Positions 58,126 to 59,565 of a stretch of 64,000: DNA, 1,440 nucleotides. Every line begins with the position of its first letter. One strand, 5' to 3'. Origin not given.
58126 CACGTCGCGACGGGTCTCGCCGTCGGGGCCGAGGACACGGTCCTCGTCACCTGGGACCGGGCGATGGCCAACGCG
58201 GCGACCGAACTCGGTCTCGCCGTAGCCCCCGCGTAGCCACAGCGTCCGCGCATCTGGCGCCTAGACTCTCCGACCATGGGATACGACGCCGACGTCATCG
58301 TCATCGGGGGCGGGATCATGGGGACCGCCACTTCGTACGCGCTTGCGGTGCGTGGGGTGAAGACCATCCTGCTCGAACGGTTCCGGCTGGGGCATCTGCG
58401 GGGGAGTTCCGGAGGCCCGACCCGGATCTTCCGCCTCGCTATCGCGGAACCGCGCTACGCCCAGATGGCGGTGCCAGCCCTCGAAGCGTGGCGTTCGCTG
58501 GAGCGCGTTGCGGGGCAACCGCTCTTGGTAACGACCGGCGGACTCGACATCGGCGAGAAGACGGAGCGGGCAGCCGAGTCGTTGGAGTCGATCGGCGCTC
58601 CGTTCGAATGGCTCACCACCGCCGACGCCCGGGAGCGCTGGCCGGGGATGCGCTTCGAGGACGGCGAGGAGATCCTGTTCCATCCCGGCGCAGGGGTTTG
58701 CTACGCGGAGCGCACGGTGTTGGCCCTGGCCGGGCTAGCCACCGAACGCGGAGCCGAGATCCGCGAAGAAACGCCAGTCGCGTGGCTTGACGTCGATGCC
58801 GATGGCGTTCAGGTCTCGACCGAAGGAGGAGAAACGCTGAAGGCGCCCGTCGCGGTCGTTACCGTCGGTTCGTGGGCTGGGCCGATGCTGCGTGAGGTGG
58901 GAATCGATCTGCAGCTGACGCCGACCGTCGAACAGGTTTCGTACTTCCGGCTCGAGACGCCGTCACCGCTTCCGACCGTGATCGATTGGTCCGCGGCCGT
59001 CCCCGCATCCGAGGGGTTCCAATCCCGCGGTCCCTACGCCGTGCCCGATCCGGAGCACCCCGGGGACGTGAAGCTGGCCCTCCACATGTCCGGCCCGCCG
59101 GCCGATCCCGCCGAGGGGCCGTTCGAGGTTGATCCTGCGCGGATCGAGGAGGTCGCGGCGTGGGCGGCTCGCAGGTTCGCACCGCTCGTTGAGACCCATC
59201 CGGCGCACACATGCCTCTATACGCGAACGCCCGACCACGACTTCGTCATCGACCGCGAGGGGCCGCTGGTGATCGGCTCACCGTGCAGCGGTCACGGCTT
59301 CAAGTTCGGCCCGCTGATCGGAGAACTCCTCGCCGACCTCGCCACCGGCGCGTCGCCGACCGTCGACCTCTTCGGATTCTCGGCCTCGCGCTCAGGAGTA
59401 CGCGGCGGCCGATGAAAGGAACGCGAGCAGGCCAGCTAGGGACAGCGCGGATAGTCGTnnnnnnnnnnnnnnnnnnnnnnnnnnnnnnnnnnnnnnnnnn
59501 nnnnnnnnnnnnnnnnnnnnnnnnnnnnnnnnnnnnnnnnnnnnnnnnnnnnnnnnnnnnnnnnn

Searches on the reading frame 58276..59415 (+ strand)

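Call 9: search_protein_families(library=pfam, proteins=[window:58276-59415:+])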
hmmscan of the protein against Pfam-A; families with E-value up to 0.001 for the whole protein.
window:58276-59415:+ (379 aa): 5 families
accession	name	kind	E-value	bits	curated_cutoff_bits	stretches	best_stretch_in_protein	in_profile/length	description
PF01266.30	DAO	-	1.9e-51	176.1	27.9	1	6-355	1-353/353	FAD dependent oxidoreductase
PF01494.25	FAD_binding_3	-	8.5e-05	22.4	22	0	4-36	1-33/349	FAD binding domain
PF01134.28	GIDA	-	0.00051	19.6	22.1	0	6-33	1-28/391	Glucose inhibited division protein A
PF03486.20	HI0933_like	-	0.00071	19.5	50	0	145-205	109-170/244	HI0933-like protein Rossmann domain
PF12831.13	FAD_oxidored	-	0.00074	19.4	27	0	6-36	1-31/416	FAD dependent oxidoreductase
